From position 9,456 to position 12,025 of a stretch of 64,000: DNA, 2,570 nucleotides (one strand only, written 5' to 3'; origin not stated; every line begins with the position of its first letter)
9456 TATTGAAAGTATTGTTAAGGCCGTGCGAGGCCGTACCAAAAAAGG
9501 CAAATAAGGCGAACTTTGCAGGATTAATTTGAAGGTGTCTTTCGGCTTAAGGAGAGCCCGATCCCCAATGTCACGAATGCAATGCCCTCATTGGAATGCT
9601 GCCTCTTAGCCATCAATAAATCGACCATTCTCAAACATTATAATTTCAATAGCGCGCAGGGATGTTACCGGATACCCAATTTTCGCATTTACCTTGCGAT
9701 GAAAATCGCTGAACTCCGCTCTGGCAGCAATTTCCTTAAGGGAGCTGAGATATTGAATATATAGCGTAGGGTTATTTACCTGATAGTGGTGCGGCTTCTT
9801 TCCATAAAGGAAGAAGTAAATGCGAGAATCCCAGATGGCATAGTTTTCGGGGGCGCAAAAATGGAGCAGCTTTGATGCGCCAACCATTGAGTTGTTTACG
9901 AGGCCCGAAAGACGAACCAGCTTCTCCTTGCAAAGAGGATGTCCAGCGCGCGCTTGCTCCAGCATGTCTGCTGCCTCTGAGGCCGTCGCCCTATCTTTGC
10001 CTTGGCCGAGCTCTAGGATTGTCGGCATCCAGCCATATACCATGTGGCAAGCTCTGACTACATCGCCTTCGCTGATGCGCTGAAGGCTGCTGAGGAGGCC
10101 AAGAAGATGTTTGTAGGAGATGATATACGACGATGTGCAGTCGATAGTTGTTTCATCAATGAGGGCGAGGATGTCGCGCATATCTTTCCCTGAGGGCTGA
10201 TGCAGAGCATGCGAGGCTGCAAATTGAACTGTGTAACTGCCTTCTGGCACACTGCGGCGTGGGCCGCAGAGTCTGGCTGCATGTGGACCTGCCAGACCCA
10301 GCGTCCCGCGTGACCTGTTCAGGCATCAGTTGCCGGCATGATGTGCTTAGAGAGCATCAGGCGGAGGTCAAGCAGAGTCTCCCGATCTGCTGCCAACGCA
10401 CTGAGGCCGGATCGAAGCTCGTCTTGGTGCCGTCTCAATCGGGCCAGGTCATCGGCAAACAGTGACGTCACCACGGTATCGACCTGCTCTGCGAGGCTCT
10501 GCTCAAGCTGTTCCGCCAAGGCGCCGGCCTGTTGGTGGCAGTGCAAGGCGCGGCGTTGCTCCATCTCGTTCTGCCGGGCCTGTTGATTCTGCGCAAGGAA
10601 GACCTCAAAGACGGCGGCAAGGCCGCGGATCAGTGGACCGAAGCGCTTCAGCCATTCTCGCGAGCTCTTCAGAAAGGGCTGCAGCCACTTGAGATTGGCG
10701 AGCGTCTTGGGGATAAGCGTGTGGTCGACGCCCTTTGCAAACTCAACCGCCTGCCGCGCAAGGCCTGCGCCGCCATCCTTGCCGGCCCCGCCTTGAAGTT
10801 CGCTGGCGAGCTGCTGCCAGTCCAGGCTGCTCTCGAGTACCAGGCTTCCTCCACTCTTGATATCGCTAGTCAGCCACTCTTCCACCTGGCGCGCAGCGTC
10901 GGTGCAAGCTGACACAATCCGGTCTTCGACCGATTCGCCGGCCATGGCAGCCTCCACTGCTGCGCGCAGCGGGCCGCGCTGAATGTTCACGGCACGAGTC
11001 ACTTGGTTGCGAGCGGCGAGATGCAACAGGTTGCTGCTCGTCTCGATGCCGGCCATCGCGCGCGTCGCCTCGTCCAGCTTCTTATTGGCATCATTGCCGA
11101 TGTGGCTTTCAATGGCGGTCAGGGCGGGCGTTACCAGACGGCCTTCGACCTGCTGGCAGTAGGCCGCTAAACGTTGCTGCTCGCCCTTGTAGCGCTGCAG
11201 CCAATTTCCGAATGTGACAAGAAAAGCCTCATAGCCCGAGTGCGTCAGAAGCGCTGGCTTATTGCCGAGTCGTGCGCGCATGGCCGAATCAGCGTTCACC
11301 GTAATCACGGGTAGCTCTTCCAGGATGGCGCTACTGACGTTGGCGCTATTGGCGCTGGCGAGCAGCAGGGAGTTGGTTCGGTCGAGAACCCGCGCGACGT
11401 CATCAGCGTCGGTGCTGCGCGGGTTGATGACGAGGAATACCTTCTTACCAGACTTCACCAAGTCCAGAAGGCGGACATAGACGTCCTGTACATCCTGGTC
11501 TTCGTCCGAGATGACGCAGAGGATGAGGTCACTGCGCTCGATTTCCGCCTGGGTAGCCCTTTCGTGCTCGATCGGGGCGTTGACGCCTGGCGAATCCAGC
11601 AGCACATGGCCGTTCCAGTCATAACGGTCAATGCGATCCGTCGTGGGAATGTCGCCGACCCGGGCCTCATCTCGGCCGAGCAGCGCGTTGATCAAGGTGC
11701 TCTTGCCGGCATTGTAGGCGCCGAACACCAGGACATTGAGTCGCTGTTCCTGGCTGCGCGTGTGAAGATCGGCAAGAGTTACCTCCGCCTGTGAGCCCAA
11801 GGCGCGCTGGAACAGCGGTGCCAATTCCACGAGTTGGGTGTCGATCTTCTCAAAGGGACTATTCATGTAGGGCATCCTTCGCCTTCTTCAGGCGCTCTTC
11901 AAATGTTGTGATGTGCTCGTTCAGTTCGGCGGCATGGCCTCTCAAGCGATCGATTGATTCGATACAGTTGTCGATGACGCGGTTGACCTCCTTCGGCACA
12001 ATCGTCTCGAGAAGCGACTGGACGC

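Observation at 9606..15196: Six-gene operon with three dynamin-like GTPases interleaved with small membrane and helical proteins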

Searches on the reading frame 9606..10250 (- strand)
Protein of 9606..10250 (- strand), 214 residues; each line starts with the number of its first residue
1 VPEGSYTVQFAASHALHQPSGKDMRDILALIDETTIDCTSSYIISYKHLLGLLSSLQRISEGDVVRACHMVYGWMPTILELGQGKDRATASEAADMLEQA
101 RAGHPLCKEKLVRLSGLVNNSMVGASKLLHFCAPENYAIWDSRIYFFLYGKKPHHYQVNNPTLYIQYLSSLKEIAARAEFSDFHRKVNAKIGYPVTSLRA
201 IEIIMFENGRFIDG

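Call 3: search_protein_families(library=pfam, proteins=[window:9606-10250:-], max_evalue=0.01)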
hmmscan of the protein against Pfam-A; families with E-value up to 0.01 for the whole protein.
window:9606-10250:- (214 aa): 0 families

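Call 4: search_protein_families(library=padloc, proteins=[window:9606-10250:-], max_evalue=0.01)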
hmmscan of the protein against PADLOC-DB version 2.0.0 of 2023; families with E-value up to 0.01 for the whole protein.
window:9606-10250:- (214 aa): 0 families

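Call 5: search_protein_families(library=ncbifam, proteins=[window:9606-10250:-], max_evalue=0.01)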
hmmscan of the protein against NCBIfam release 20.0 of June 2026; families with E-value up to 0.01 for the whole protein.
window:9606-10250:- (214 aa): 0 families

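Call 34: find_homologous_proteins(query=window:9606-10250:-, max_evalue=0.001)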
Query window:9606-10250:- (214 aa): 454 proteins with E <= 0.001 among 652 candidates; the best 120 are listed.
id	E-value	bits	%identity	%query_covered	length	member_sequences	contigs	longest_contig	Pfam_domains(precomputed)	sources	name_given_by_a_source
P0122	1.5e-123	428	100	89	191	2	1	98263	-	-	-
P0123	7.7e-80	286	68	87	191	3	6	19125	-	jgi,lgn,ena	-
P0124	3.6e-54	202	51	88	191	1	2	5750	-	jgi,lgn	jgi:hypothetical protein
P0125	3.9e-54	202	50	89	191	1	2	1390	-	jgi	-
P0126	2.3e-53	199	51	89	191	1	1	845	-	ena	-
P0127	2.2e-52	196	49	87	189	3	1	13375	-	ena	-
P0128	2.2e-52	196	51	87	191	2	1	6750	-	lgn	-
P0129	4.1e-52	195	49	87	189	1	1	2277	-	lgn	-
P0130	2.1e-51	193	49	89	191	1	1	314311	-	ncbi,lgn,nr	ncbi:MAG: hypothetical protein P1U64_05745 [Alcanivoracaceae bacterium]|nr:hypothetical protein [Alc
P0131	2.3e-51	193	49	89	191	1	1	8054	-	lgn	-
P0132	3.2e-51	192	48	89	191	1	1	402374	-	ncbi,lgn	-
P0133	3.9e-51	192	48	87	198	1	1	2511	-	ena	-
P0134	4.6e-51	192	52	87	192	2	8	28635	-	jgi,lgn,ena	-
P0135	5.0e-51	191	49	87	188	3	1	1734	-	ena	-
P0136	6.4e-51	191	49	87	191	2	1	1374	-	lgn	-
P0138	7.0e-51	191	49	87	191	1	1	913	PF19827.5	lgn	-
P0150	2.4e-49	186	49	89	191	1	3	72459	PF19827.5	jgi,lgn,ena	-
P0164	1.1e-47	180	47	87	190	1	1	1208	PF19827.5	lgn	-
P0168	1.7e-47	180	48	89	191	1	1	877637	-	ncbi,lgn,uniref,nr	ncbi:hypothetical protein [Kerstersia gyiorum]|uniref:Uncharacterized protein n=1 Tax=Kerstersia gyi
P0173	4.2e-47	179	45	87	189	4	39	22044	PF19827.5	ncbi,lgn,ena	-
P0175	5.0e-47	178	47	89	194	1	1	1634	PF19827.5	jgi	jgi:hypothetical protein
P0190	1.2e-45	174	47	87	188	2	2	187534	-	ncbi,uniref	ncbi:hypothetical protein [Pseudomonas alloputida]|uniref:hypothetical protein n=1 Tax=Pseudomonas T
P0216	3.9e-44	169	46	86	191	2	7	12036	PF19827.5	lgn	-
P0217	4.5e-44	169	45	87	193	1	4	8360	PF19827.5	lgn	-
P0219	5.6e-44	168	47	87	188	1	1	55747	PF19827.5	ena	-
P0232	2.2e-43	166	45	87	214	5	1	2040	PF19827.5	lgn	-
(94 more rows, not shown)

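Call 35: find_encoding_contigs(protein=P0190, flank=5000, max_places=2)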
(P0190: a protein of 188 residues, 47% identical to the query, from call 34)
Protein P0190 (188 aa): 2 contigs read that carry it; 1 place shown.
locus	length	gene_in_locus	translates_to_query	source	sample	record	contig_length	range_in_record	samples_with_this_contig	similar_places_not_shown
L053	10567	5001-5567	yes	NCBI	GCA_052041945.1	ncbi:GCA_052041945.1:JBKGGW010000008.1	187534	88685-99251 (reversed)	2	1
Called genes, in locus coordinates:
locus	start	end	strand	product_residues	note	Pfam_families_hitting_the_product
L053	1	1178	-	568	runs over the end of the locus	PF00350:Dynamin_N (faint), PF01926:MMR_HSR1 (weak), PF18709:DLP_helical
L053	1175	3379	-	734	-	PF00350:Dynamin_N (faint), PF01926:MMR_HSR1 (faint)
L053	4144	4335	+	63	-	-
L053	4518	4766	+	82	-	-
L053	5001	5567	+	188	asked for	-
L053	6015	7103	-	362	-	PF01939:NucS_C (weak)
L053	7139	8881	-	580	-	PF01420:Methylase_S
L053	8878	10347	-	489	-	PF12161:HsdM_N, PF02384:N6_Mtase, PF01170:UPF0020 (weak), PF07669:Eco57I (weak)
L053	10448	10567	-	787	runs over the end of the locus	PF04313:HSDR_N (weak), PF13588:HSDR_N_2, PF00270:DEAD, PF04851:ResIII, PF18766:SWI2_SNF2, PF08463:EcoEI_R_C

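Call 36: find_encoding_contigs(protein=P0168, flank=5000, max_places=2)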
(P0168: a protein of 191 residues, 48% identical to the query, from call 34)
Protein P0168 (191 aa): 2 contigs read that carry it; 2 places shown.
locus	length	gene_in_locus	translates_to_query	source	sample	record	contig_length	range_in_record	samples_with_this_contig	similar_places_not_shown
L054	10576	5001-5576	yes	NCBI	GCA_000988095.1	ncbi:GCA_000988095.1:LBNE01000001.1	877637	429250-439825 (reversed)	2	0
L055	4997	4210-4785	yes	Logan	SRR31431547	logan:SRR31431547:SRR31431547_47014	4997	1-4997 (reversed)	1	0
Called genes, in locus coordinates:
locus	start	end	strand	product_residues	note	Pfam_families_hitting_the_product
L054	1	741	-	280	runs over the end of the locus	PF13730:HTH_36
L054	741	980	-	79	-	-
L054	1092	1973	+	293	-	PF02796:HTH_7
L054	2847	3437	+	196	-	-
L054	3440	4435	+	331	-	PF22769:DCD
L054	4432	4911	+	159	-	PF07799:DUF1643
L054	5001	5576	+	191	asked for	-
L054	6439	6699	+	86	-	PF14106:DUF4279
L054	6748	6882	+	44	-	-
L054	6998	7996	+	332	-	PF00376:MerR, PF13411:MerR_1, PF07739:TipAS (faint)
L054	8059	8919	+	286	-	PF04072:LCM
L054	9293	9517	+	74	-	PF01527:HTH_Tnp_1, PF13384:HTH_23 (weak)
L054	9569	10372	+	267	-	PF00561:Abhydrolase_1 (weak), PF12146:Hydrolase_4 (weak)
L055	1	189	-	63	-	?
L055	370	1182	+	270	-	PF02796:HTH_7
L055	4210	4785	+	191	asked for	-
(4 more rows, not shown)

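Call 37: find_encoding_contigs(protein=P0123, flank=6000, max_places=2)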
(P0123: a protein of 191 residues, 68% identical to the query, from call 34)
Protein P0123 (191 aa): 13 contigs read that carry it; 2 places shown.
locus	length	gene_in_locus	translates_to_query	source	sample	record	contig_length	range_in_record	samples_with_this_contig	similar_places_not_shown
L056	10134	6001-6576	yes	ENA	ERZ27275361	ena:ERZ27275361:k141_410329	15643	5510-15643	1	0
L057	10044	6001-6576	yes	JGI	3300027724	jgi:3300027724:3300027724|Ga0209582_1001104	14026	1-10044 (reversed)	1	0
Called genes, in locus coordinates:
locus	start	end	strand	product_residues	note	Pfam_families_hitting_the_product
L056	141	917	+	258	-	-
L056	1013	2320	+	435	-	PF14284:PcfJ (weak)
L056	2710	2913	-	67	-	-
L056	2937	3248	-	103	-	-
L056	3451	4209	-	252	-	PF13672:PP2C_2 (faint)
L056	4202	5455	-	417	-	PF00753:Lactamase_B, PF12706:Lactamase_B_2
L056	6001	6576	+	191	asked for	-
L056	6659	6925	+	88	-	-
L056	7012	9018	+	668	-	PF14362:DUF4407 (weak)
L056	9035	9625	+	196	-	PF08378:NERD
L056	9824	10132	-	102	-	?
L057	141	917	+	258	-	-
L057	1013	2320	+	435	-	PF14284:PcfJ (weak)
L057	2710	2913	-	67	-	-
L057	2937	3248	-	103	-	-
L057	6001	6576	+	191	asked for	-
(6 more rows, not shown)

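Call 63: search_protein_families(library=pfam, proteins=[window:9606-10181:-], max_evalue=0.01)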
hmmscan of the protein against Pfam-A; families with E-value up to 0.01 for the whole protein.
window:9606-10181:- (191 aa): 0 families

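Call 74: search_protein_families(library=padloc, proteins=[L053:1175-3379:-], max_evalue=0.001)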
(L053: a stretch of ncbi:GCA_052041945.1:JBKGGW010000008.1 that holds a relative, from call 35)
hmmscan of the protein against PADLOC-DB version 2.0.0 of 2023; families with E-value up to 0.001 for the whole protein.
L053:1175-3379:- (734 aa): 6 families
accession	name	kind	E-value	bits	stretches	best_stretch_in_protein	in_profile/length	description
PDLC03841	LeoBC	-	7.6e-164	545.1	1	2-728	8-596/601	-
PDLC03842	LeoB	-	2.5e-66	222.8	1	216-729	34-562/568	-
PDLC03843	LeoC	-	1.5e-26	91.9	1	2-169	2-165/207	-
PDLC03839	LeoA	-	6.3e-24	83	3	385-717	209-534/559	-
PDLC04135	mad3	-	5e-05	21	1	47-143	3-107/374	mads_3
PDLC02979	AriA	-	6.9e-05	20.8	0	60-115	21-58/373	-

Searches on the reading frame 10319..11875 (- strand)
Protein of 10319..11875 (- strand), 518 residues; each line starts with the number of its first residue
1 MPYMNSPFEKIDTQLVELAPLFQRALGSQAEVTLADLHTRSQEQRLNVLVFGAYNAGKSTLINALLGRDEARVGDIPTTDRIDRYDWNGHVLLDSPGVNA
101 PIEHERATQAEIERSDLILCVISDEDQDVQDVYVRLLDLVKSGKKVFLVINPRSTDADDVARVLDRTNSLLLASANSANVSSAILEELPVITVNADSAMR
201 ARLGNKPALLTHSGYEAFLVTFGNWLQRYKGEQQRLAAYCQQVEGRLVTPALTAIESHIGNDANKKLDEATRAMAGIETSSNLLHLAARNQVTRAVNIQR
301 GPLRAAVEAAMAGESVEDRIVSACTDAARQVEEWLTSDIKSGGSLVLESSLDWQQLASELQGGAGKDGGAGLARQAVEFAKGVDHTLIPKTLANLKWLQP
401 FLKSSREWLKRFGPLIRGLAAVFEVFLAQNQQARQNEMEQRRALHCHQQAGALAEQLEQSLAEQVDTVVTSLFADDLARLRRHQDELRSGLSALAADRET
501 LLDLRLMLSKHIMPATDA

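Call 3: search_protein_families(library=pfam, proteins=[window:10319-11875:-], max_evalue=0.01)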
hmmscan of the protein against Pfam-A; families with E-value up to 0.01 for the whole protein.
window:10319-11875:- (518 aa): 4 families
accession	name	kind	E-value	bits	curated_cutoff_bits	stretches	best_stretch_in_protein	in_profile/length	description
PF01926.29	MMR_HSR1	-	1.4e-15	57.8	21.9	1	48-151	2-112/113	50S ribosome-binding GTPase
PF00350.29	Dynamin_N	-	7.8e-13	49.2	27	2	48-82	1-35/168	Dynamin family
PF03193.22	RsgA_GTPase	-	0.00019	21.7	30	1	34-99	97-169/174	RsgA GTPase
PF05049.19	IIGP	-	0.0033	17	24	1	40-149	30-146/375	Interferon-inducible GTPase (IIGP)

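Call 4: search_protein_families(library=padloc, proteins=[window:10319-11875:-], max_evalue=0.01)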
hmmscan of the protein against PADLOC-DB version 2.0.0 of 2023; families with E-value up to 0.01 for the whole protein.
window:10319-11875:- (518 aa): 3 families
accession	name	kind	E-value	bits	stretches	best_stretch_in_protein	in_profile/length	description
PDLC03839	LeoA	-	1.9e-31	107.8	1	35-504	47-550/559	-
PDLC03841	LeoBC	-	2.8e-22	77.6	1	30-340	63-406/601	-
PDLC03843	LeoC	-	0.0034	15.6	0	34-65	57-88/207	-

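Call 5: search_protein_families(library=ncbifam, proteins=[window:10319-11875:-], max_evalue=0.01)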
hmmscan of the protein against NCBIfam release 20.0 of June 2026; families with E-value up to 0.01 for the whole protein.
window:10319-11875:- (518 aa): 19 families
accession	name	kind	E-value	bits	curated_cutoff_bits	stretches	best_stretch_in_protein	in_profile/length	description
TIGR03594.1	GTPase_EngA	equivalog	1.8e-17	63.5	306.7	2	48-158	3-123/432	ribosome biogenesis GTPase Der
TIGR03596.1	GTPase_YlqF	equivalog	4.3e-10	39.4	208.2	1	40-144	113-215/276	ribosome biogenesis GTPase YlqF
TIGR03918.1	GTP_HydF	equivalog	1.4e-09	37.3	325.55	1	42-158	4-130/392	[FeFe] hydrogenase H-cluster maturation GTPase HydF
NF002828.0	PRK03003.1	equivalog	3e-09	36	631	1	33-152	28-157/477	ribosome biogenesis GTPase Der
NF007071.0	PRK09518.1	equivalog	2.2e-08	33.1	953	1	35-156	261-392/706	bifunctional cytidylate kinase/GTPase Der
TIGR00450.1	mnmE_trmE_thdF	equivalog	3.2e-08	33.1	252.6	1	41-180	205-352/446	tRNA uridine-5-carboxymethylaminomethyl(34) synthesis GTPase MnmE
NF003661.0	PRK05291.1-3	equivalog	5.8e-08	32.5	380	1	44-186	215-364/448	tRNA uridine-5-carboxymethylaminomethyl(34) synthesis GTPase MnmE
NF000908.1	PRK00089.1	equivalog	1.6e-07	30.9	237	1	48-155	6-122/291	GTPase Era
NF003255.0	PRK04213.1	equivalog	5.7e-07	29.1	164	1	41-126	5-88/204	GTP-binding protein EngB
TIGR00436.1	era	equivalog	2.9e-06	26.8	116.25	1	48-151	3-115/270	GTPase Era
TIGR00231.1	small_GTP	domain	6.6e-06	26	42.5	1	44-154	2-123/164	GTP-binding protein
NF041922.1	DLP_LeoA_gen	subfamily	1.1e-05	24.7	325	1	39-107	43-114/532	LeoA/HP0731 family dynamin-like GTPase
TIGR03598.1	GTPase_YsxC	equivalog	1.4e-05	24.8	124.45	1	34-98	7-74/186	ribosome biogenesis GTP-binding protein YihA/YsxC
TIGR03597.1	GTPase_YqeH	equivalog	8.4e-05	21.9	297.4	1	42-99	152-216/361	ribosome biogenesis GTPase YqeH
NF049994.1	slr1306_fam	domain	0.00018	20.3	490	1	29-153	92-203/470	slr1306 family protein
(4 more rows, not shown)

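Call 11: search_solved_structures(query=window:10319-11875:-, max_evalue=0.01, show_alignments=1)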
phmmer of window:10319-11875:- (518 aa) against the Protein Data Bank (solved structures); distinct sequences matched with E-value up to 0.01: 20.
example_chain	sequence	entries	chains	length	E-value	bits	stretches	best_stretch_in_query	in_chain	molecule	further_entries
5dn8_A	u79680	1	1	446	2.4e-08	36.8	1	42-152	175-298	GTPase Der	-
3j8g_X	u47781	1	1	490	3.2e-07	33.1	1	43-161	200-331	GTPase Der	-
4dcs_A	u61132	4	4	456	7.9e-07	31.8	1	39-154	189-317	GTP-BINDING PROTEIN ENGA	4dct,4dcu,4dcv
2hjg_A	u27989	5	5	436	1e-06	31.5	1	39-154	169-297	GTP-binding protein engA | GTPase Der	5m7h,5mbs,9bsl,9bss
1mky_A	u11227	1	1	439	1.3e-06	31.1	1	43-105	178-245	Probable GTP-binding protein engA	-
9bs0_W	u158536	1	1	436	5.5e-06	29.1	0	39-153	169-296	GTPase Der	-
3gee_A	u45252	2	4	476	8.8e-06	28.4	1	37-171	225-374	tRNA modification GTPase mnmE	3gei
1xzp_A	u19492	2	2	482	6.6e-05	25.5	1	44-152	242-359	Probable tRNA modification GTPase trmE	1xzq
5owv_A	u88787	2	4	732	0.00022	23.8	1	7-82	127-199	GTP-binding protein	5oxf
6xrs_A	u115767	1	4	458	0.00031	23.3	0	45-151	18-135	GTPase Der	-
1rfl_A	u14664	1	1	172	0.00034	23.1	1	45-131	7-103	Probable tRNA modification GTPase trmE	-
2gj8_A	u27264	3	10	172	0.0005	22.6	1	46-131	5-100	tRNA modification GTPase trmE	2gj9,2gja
9em9_A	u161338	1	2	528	0.00052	22.5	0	14-69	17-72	Slr0869 protein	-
2cxx_A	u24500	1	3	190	0.0007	22.1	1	48-136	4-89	Probable GTP-binding protein engB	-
9hip_A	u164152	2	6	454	0.0012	21.4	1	44-130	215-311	tRNA modification GTPase MnmE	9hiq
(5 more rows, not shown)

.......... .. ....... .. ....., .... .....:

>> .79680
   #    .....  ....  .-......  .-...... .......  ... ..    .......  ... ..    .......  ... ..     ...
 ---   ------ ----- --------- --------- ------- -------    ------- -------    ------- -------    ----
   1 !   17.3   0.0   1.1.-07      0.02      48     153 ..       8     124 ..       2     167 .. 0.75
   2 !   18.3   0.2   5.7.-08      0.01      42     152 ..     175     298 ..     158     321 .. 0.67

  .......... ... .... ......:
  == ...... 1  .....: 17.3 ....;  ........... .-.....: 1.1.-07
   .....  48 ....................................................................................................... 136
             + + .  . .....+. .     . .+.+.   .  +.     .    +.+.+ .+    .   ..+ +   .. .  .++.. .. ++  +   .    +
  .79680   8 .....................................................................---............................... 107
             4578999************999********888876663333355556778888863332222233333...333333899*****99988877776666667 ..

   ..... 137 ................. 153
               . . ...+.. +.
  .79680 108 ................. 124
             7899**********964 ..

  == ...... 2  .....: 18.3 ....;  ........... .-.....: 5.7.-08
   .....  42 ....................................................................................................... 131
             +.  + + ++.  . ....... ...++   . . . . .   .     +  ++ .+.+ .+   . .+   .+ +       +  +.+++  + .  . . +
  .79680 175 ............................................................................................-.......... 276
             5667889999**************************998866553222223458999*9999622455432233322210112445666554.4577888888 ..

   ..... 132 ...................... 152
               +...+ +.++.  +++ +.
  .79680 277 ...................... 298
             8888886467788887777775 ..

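Call 86: search_solved_structures(query=A3, max_evalue=0.01)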
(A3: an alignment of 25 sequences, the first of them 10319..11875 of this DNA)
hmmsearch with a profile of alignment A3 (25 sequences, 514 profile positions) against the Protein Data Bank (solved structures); distinct sequences matched with E-value up to 0.01: 56.
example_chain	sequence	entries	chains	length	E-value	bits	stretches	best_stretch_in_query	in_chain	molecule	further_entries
1mky_A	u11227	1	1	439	1.4e-10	43.8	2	46-121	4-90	Probable GTP-binding protein engA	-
4aur_A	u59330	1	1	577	4.2e-10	42.2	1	29-512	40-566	LEOA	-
5dn8_A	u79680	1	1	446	5e-10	42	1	39-96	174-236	GTPase Der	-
2j68_A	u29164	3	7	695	9.7e-10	41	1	86-307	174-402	BACTERIAL DYNAMIN-LIKE PROTEIN | DYNAMIN FAMILY PROTEIN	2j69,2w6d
3j8g_X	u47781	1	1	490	7.1e-09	38.2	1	48-165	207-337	GTPase Der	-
4dcs_A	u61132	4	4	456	1.4e-08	37.2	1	28-96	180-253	GTP-BINDING PROTEIN ENGA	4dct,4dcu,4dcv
2hjg_A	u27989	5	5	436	1.6e-08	37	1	28-96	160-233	GTP-binding protein engA | GTPase Der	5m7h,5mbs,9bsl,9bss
8pv1_Cd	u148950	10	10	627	1.8e-08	36.8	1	39-103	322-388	Nucleolar GTP-binding protein 2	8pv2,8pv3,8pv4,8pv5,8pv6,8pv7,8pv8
9bs0_W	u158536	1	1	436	1.8e-08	36.8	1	28-95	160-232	GTPase Der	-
5owv_A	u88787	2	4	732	2.1e-08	36.6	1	11-81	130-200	GTP-binding protein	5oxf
3gee_A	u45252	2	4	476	1.9e-07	33.4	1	39-121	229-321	tRNA modification GTPase mnmE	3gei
6xrs_A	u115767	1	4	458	2.4e-07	33.1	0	30-120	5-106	GTPase Der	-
6g14_B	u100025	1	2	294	8.5e-07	31.3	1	20-96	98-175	Ribosome biogenesis GTPase A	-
6g0z_B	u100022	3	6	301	8.9e-07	31.2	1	20-96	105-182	Ribosome biogenesis GTPase A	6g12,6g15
3cnl_A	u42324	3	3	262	9.8e-07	31.1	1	30-96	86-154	Putative uncharacterized protein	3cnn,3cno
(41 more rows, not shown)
